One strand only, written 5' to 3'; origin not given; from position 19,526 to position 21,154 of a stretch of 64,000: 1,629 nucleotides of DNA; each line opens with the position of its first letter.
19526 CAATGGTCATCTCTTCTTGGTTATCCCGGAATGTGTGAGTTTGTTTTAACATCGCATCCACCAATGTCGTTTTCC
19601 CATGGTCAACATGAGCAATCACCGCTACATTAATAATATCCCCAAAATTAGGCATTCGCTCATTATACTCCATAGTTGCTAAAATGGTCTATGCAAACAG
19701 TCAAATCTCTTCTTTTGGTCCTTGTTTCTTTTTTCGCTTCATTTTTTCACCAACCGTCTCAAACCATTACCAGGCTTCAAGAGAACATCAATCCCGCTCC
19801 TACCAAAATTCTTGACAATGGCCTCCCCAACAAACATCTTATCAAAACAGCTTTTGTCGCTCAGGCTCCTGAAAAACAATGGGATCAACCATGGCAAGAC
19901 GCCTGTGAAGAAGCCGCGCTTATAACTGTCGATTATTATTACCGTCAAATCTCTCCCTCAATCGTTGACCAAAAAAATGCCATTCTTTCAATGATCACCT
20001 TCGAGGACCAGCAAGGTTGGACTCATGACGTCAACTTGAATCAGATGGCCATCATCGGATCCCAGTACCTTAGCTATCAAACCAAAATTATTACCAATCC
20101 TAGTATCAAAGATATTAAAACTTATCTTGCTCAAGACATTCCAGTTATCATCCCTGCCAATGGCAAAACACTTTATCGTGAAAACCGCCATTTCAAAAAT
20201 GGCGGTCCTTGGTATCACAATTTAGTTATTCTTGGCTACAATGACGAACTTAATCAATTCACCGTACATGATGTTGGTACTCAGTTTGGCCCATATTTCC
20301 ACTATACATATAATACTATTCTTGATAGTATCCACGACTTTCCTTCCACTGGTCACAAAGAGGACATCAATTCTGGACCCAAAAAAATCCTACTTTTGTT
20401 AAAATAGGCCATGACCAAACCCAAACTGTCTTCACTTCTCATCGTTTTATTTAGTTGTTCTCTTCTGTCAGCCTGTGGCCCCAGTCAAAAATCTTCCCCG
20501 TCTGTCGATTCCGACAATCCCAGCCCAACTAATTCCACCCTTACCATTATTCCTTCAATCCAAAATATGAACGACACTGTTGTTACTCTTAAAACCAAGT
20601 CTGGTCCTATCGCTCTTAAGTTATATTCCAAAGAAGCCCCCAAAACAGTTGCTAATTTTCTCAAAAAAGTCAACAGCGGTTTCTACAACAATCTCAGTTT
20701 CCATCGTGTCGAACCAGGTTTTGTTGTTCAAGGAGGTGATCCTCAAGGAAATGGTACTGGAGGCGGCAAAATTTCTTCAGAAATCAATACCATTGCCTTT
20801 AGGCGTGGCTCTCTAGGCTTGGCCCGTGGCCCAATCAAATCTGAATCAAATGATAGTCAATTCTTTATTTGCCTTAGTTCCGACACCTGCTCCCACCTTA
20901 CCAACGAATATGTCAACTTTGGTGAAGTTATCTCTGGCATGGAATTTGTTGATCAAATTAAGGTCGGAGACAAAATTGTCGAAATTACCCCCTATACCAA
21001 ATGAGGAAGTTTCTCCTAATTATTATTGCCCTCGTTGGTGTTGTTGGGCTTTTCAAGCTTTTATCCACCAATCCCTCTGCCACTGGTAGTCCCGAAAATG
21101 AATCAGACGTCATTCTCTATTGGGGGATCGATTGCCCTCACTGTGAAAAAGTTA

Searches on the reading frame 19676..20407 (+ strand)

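Call 25: search_protein_families(library=pfam, proteins=[window:19676-20407:+], max_evalue=0.0001)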
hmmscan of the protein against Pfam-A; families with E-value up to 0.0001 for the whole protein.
window:19676-20407:+ (243 aa): 1 family
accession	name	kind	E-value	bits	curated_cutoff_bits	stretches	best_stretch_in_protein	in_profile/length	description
PF13529.12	Peptidase_C39_2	-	1.9e-07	32.2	24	1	65-199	5-141/143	Peptidase_C39 like family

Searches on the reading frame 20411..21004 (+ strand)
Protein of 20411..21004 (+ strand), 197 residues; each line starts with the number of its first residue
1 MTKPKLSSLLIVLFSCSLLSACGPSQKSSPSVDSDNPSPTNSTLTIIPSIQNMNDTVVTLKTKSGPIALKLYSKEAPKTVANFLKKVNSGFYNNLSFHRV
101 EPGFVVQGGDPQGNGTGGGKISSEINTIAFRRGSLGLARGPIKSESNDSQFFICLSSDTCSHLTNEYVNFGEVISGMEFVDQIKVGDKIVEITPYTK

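Call 25: search_protein_families(library=pfam, proteins=[window:20411-21004:+], max_evalue=0.0001)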
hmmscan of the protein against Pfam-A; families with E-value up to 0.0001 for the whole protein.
window:20411-21004:+ (197 aa): 1 family
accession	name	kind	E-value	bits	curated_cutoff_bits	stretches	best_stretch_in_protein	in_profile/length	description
PF00160.26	Pro_isomerase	-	5.8e-38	131.1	21.7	1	58-186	2-140/159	Cyclophilin type peptidyl-prolyl cis-trans isomerase/CLD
